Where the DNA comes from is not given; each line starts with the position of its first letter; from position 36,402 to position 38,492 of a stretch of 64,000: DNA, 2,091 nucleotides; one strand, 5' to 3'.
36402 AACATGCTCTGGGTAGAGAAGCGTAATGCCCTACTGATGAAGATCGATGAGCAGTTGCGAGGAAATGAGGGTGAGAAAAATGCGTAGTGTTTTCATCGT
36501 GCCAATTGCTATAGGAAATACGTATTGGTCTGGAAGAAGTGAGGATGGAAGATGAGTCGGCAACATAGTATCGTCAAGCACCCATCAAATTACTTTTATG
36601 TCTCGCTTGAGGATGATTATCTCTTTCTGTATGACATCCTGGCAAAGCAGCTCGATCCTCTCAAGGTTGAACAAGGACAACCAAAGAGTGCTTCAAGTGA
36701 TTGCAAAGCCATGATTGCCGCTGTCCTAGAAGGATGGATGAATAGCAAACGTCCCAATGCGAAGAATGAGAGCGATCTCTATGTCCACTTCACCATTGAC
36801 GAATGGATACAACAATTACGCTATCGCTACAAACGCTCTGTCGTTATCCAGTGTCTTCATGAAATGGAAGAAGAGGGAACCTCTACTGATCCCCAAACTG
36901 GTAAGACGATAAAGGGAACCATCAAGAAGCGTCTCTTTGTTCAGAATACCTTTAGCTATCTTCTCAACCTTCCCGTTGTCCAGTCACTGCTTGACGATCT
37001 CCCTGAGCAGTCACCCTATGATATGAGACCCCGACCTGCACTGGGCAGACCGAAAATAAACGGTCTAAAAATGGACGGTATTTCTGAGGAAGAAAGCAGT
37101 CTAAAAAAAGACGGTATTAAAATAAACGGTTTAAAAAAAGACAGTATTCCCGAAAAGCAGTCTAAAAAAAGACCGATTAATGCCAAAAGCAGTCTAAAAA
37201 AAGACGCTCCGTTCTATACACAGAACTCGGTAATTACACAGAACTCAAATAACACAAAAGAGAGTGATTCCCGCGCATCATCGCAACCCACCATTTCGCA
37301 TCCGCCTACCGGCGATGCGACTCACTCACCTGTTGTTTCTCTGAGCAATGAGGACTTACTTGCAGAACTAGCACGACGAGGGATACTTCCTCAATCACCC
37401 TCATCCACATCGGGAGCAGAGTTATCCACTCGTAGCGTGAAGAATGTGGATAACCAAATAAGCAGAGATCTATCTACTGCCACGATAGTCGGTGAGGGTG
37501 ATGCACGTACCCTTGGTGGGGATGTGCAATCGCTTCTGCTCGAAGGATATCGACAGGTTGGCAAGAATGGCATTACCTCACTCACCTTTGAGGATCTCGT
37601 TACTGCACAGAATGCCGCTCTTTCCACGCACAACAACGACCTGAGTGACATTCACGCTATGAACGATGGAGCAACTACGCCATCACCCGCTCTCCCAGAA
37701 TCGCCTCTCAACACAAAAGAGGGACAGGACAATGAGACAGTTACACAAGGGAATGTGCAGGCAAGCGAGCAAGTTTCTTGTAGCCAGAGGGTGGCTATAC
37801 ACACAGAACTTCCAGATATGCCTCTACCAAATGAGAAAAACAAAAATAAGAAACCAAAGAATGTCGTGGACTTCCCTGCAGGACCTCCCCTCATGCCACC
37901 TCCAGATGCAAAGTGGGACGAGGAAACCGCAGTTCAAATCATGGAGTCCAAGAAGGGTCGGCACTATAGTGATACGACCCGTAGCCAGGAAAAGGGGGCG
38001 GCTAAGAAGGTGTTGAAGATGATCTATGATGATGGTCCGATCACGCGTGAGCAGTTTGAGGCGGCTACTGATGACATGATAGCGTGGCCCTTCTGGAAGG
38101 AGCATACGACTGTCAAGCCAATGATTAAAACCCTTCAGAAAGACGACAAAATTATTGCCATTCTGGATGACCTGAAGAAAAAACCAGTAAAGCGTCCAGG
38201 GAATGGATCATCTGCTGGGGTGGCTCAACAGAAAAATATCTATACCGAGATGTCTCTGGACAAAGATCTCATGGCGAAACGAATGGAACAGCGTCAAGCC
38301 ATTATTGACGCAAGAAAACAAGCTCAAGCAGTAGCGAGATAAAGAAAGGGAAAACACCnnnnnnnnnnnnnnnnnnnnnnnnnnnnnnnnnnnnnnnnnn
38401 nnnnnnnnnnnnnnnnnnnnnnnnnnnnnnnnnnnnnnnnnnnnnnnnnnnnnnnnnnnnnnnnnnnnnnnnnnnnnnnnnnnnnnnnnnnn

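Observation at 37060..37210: Iteron array embedded inside the replication-initiator gene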

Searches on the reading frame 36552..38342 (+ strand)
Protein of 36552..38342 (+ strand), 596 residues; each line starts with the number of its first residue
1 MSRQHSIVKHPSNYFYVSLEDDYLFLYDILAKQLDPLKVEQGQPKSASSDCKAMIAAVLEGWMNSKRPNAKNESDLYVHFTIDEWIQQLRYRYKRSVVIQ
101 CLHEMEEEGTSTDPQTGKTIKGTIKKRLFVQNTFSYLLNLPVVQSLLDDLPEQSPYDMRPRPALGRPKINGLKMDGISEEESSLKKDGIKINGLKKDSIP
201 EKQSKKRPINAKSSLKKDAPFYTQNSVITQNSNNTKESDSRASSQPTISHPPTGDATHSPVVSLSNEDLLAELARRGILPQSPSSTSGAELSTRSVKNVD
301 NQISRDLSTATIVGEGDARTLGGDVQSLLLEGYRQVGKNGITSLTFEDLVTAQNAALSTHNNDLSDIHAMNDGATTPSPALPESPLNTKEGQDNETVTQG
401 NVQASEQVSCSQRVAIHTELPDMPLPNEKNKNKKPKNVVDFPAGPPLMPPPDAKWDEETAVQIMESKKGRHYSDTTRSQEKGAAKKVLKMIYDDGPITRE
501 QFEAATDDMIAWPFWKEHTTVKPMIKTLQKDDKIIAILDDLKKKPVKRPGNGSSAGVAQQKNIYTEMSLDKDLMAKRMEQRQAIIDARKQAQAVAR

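Call 6: search_protein_families(library=pfam, proteins=[window:36552-38342:+], max_evalue=0.01)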
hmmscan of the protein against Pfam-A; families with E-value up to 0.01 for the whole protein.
window:36552-38342:+ (596 aa): 0 families

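Call 7: search_protein_families(library=phrogs, proteins=[window:36552-38342:+], max_evalue=0.01)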
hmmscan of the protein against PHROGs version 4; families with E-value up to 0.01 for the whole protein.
window:36552-38342:+ (596 aa): 0 families

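Call 10: find_homologous_proteins(query=window:36552-38342:+, max_evalue=0.001)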
Query window:36552-38342:+ (596 aa): 13 proteins with E <= 0.001 among 8000 candidates.
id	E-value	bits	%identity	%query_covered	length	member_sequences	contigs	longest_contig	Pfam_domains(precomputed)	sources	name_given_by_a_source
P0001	0.0e+0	1328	100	100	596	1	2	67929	-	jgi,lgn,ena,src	-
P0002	1.5e-93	333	67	37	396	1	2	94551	-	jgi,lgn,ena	-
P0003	2.9e-90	322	65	37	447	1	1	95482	-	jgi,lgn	jgi:hypothetical protein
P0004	3.2e-90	322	63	41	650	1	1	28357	-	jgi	jgi:hypothetical protein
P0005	1.3e-74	270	36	91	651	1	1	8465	-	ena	-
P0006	5.7e-66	242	51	42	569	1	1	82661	-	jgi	jgi:hypothetical protein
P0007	1.7e-65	240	55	42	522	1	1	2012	-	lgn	-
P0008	2.0e-64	237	32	92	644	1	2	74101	-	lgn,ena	-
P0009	5.5e-64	235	54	38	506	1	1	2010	-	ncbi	ncbi:MAG: hypothetical protein ACRDHW_04270, partial [Ktedonobacteraceae bacterium]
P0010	7.7e-63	231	46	49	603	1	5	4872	-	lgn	-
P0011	2.4e-62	230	47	47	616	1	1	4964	-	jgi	jgi:hypothetical protein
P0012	7.7e-60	221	48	44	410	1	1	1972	-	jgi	jgi:hypothetical protein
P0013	2.8e-55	206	47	40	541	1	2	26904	-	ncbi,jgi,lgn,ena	-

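Call 12: find_related_loci(query=A1, collection=genome_contigs, flank=6000)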
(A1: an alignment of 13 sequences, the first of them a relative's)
Query A1 (596 aa) in genome_contigs; peptide patterns used: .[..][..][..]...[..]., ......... (x = any residue, [..] = any of these).
34 stretches matched a pattern, but none encodes a relative of the query by tblastn (E <= 1e-3).

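Call 13: find_related_loci(query=A1, collection=viral_contigs, flank=6000)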
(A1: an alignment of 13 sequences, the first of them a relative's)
Query A1 (596 aa) in viral_contigs; peptide patterns used: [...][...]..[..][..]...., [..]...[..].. (x = any residue, [..] = any of these).
199 stretches matched a pattern; 2 encode a relative of the query (tblastn E <= 1e-3); 2 distinct loci.
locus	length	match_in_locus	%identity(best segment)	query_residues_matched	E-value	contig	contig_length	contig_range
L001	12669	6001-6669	67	1-222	2e-93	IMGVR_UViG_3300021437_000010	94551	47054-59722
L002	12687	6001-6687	65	1-222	6e-92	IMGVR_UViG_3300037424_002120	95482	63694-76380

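Call 14: find_related_loci(query=A1, collection=metagenome_contigs, flank=6000)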
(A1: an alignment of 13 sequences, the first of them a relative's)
Query A1 (596 aa) in metagenome_contigs; peptide patterns used: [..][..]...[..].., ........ (x = any residue, [..] = any of these).
332 stretches matched a pattern; 4 encode a relative of the query (tblastn E <= 1e-3); 4 distinct loci.
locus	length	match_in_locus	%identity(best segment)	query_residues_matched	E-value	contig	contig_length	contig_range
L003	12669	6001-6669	67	1-222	3e-93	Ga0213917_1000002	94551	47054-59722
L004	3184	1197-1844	49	1-224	2e-65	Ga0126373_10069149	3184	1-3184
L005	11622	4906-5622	47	4-243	8e-62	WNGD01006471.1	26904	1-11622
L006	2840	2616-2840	60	1-75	5e-26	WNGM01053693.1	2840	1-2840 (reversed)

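Call 15: find_encoding_contigs(protein=P0004, flank=6000, max_places=1)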
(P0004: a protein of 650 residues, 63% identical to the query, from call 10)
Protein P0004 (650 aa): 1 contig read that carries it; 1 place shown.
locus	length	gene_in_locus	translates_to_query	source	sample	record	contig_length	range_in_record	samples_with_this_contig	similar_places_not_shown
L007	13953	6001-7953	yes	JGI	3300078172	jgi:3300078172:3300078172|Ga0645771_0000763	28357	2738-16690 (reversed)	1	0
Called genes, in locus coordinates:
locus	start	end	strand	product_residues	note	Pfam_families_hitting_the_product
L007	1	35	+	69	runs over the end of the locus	-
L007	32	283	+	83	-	-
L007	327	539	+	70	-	PF12728:HTH_17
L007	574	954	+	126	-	PF12840:HTH_20 (weak), PF01022:HTH_5 (weak)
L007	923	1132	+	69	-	-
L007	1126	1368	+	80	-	-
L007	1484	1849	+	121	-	-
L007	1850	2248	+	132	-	PF09643:YopX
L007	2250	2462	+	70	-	-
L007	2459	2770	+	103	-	-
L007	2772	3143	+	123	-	-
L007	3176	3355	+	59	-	-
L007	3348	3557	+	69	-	-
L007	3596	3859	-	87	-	-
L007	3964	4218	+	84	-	-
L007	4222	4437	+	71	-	-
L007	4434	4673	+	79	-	-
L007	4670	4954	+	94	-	-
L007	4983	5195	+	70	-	-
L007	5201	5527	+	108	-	-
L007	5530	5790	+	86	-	-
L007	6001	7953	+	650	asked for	-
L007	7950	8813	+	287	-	PF00308:Bac_DnaA, PF01695:IstB_IS21 (weak)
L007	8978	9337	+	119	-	-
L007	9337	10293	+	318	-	PF02086:MethyltransfD12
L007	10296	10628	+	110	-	-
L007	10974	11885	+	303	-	PF00140:Sigma70_r1_2, PF04542:Sigma70_r2, PF04539:Sigma70_r3, PF04545:Sigma70_r4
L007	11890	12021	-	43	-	-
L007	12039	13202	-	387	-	PF12323:HTH_OrfB_IS605, PF01385:OrfB_IS605, PF07282:Cas12f1-like_TNB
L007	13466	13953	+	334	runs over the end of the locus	PF00142:Fer4_NifH (weak), PF01656:CbiA, PF02374:ArsA_ATPase (faint), PF10609:ParA (weak), PF13614:AAA_31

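Call 16: find_encoding_contigs(protein=P0005, flank=6000, max_places=1)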
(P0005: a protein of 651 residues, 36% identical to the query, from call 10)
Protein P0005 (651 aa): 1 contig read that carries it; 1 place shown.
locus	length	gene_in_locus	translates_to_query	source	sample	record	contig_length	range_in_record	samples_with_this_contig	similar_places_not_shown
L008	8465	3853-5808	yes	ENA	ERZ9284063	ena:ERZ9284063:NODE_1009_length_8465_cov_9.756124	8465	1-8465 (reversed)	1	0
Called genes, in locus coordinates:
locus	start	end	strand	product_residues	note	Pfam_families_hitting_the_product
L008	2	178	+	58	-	?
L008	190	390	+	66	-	-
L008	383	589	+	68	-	-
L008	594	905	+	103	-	-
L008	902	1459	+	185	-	-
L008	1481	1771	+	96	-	-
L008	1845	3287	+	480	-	PF00145:DNA_methylase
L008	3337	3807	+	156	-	-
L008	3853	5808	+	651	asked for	-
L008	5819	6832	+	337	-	PF01695:IstB_IS21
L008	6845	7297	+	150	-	-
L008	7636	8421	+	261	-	-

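Call 17: find_encoding_contigs(protein=P0006, flank=6000, max_places=1)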
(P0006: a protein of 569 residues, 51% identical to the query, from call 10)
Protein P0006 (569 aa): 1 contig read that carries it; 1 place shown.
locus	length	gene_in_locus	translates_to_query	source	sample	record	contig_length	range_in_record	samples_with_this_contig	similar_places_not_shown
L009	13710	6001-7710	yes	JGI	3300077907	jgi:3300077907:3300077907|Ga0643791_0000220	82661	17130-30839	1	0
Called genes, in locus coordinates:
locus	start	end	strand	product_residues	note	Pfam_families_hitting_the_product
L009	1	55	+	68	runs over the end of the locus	-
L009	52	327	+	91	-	-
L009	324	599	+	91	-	-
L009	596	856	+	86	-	-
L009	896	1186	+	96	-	-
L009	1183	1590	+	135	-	-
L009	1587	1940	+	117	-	-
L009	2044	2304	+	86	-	-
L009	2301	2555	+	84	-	-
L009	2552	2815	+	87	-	-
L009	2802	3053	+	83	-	-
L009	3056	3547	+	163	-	-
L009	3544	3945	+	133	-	-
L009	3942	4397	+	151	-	PF13560:HTH_31 (weak), PF01381:HTH_3, PF12844:HTH_19 (weak)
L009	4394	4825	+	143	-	-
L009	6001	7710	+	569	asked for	-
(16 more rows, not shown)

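Call 18: find_encoding_contigs(protein=P0008, flank=6000, max_places=1)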
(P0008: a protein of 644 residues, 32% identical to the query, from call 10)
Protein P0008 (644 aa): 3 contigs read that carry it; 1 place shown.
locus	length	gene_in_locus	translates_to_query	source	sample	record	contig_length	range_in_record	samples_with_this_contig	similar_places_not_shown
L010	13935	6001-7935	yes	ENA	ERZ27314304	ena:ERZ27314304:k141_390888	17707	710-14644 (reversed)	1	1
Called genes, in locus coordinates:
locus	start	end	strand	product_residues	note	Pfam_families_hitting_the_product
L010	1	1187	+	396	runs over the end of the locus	PF00145:DNA_methylase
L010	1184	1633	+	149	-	PF04542:Sigma70_r2, PF04545:Sigma70_r4 (weak), PF08281:Sigma70_r4_2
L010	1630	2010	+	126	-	-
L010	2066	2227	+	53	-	-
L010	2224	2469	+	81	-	-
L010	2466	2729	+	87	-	-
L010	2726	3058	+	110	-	PF01022:HTH_5 (weak), PF12840:HTH_20 (weak)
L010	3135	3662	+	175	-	-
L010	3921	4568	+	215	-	PF01391:Collagen (weak)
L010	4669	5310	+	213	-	-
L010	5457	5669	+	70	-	PF12728:HTH_17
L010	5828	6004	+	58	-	-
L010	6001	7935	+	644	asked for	-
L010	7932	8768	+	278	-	PF01695:IstB_IS21 (weak)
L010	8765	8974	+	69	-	-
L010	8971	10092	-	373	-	PF12323:HTH_OrfB_IS605, PF01385:OrfB_IS605, PF07282:Cas12f1-like_TNB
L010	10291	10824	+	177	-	-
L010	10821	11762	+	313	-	PF04343:DUF488 (weak), PF22751:DUF488-N3a (weak)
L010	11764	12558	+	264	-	PF07505:DUF5131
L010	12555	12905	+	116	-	-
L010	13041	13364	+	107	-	-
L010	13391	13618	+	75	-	-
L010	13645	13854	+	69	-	-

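Call 20: find_encoding_contigs(protein=P0007, flank=3000, max_places=1)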
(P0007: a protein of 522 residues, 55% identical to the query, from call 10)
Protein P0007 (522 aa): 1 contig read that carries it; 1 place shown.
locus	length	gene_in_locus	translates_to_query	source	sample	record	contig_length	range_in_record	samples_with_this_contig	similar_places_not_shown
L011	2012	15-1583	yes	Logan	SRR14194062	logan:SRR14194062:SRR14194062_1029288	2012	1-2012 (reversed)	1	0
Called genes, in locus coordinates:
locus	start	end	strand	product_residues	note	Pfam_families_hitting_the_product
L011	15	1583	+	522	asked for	-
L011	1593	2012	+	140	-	?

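Call 21: find_encoding_contigs(protein=P0010, flank=3000, max_places=1)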
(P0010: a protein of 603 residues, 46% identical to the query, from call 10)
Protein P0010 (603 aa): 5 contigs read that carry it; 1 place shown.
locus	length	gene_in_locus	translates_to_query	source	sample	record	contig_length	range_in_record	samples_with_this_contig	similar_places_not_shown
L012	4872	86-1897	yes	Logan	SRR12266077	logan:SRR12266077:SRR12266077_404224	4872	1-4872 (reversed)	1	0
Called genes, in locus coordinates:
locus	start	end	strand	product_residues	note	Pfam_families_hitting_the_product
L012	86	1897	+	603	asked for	-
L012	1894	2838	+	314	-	PF00308:Bac_DnaA, PF01695:IstB_IS21, PF00004:AAA (weak)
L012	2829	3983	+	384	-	PF25164:CoiA_N, PF06054:CoiA_nuc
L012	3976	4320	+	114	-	-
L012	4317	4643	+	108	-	-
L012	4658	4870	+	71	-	?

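Call 22: find_encoding_contigs(protein=P0011, flank=3000, max_places=1)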
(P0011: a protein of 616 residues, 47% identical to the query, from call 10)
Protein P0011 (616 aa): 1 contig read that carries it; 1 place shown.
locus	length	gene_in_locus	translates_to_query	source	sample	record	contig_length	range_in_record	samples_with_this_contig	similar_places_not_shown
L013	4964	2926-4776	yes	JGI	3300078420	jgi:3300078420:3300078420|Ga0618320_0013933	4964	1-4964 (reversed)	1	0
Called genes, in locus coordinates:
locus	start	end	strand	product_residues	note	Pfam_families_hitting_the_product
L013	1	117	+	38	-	?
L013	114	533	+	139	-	-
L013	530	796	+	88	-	PF13560:HTH_31, PF12844:HTH_19, PF01381:HTH_3, PF13443:HTH_26 (weak)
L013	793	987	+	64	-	-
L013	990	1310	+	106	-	-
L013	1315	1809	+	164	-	-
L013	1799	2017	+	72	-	-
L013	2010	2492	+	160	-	-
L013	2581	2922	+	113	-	-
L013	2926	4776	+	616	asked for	-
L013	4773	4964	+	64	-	?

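Call 23: find_encoding_contigs(protein=P0012, flank=3000, max_places=1)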
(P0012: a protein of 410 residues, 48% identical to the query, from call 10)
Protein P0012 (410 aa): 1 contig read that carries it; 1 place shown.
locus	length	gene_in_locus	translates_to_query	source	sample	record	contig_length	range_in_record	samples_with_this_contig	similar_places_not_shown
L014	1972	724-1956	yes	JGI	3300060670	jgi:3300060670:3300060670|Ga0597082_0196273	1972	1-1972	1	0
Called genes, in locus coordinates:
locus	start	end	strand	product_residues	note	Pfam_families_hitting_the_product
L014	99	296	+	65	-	-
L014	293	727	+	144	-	-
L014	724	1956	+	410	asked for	-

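Call 26: search_protein_families(library=pfam, alignment_id=A1, max_evalue=1)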
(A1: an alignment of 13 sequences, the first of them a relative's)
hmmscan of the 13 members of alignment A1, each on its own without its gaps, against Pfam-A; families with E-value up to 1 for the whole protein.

A. member 1, P0001 (596 aa): 0 families

B. families by the number of members that match (of 13 scanned): 4 families
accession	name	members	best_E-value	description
PF02099.23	Josephin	1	0.014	Josephin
PF17660.6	BTRD1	1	0.029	Polyglycine hydrolase-like, structural repeat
PF19565.4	DUF6087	1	0.053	Family of unknown function (DUF6087)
PF11393.14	T4BSS_DotI_IcmL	1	0.15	Type-IV b secretion system, inner-membrane complex component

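Call 39: search_dna_similar(query=window:36552-38342:+, collection=phages, mode=protein, max_evalue=0.01)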
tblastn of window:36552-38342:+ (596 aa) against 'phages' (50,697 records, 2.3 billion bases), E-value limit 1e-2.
No match.

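Call 42: predict_structure(alignment_id=A1)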
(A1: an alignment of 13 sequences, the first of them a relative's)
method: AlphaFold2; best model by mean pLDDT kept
length: 596 residues; sequences in the alignment: 13
mean_pLDDT: 51.9   pTM: 0.33
mean pLDDT of the five models: 51.9, 51.2, 49.3, 48.4, 44.3
residues with pLDDT >= 90: 52; 70-90: 97; 50-70: 102; < 50: 345
segments of 3 or more residues with pLDDT < 50: 1-18, 161-168, 170-265, 279-349, 352-448, 470-481, 517-523, 544-569
pLDDT, mean of each block of 10 residues (from residue 1): 33 42 86 88 88 92 86 89 91 92 92 85 89 86 84 57 48 37 37 37 37 36 32 30 32 32 44 50 33 29 30 29 32 31 41 39 31 32 30 29 32 32 34 36 42 55 58 41 52 54 59 50 51 55 43 36 41 76 88 75
secondary structure, 60 per line:
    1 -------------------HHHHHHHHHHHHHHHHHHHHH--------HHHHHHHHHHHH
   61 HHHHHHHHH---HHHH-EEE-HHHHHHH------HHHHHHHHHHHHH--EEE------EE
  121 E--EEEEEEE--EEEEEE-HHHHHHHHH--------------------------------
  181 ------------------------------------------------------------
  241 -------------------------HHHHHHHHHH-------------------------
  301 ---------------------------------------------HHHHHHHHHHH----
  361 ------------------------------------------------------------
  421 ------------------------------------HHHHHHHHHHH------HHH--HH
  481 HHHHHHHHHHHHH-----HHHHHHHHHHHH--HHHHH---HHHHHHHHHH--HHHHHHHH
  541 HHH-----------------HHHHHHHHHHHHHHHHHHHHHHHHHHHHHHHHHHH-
elements in order: H20-40 H49-69 H73-76 E78-80 H82-88 H95-107 E110-112 E119-121 E124-130 E133-138 H140-148 H266-275 H346-356 H457-467 H479-493 H499-510 H513-517 H521-530 H533-543 H561-595

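Call 47: search_protein_families(library=pfam, alignment_id=A4, max_evalue=0.001)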
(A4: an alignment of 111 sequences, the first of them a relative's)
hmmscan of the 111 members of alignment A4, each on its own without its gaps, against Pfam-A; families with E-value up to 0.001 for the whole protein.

A. member 1, P0001 (596 aa): 0 families

B. families by the number of members that match (of 111 scanned): 3 families
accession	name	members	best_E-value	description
PF09291.16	DUF1968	1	8e-06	Domain of unknown function (DUF1968)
PF03326.18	Herpes_TAF50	1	0.0008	Herpesvirus transcription activation factor (transactivator)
PF20523.3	DUF6738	1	0.00097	Domain of unknown function (DUF6738)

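Call 48: search_protein_families(library=phrogs, alignment_id=A4, max_evalue=0.001)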
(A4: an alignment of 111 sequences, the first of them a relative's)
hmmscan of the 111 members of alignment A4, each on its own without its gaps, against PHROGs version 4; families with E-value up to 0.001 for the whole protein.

A. member 1, P0001 (596 aa): 0 families

B. families by the number of members that match (of 111 scanned): 16 families
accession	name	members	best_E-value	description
phrog_6493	-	43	2e-10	DnaD-like helicase loader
phrog_428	-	15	2.6e-08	replication initiation protein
phrog_270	-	9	3e-06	replication initiation protein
phrog_391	-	5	1.3e-05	replication initiation O-like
phrog_678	-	3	2.4e-05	replication initiation O-like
phrog_345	-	2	0.00038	replication initiation O-like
phrog_21550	-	1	1.4e-14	-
phrog_11471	-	1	4.7e-09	-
phrog_20253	-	1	6.3e-09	virion structural protein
phrog_6394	-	1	3.6e-07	-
phrog_8851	-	1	9.1e-06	outer membrane protein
phrog_30562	-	1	0.00038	-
phrog_14183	-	1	0.00043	-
phrog_11233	-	1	0.0005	replication initiation protein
phrog_13290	-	1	0.00068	-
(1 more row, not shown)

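Call 55: search_solved_structures(query=A4, max_evalue=1, show_alignments=2)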
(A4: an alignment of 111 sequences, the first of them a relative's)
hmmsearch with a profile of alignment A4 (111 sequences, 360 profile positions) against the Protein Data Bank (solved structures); distinct sequences matched with E-value up to 1: 4.
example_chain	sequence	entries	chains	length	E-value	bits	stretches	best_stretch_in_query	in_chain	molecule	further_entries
6cmv_A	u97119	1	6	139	0.025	17.6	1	80-124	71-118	Transcriptional regulator Lrs14-like protein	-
3tdu_C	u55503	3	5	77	0.39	13.7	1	83-113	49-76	Cullin-1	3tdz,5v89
8caf_E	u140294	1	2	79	0.4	13.7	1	83-113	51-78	Cullin-1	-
8y6v_B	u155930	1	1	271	0.44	13.5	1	155-240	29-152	gp35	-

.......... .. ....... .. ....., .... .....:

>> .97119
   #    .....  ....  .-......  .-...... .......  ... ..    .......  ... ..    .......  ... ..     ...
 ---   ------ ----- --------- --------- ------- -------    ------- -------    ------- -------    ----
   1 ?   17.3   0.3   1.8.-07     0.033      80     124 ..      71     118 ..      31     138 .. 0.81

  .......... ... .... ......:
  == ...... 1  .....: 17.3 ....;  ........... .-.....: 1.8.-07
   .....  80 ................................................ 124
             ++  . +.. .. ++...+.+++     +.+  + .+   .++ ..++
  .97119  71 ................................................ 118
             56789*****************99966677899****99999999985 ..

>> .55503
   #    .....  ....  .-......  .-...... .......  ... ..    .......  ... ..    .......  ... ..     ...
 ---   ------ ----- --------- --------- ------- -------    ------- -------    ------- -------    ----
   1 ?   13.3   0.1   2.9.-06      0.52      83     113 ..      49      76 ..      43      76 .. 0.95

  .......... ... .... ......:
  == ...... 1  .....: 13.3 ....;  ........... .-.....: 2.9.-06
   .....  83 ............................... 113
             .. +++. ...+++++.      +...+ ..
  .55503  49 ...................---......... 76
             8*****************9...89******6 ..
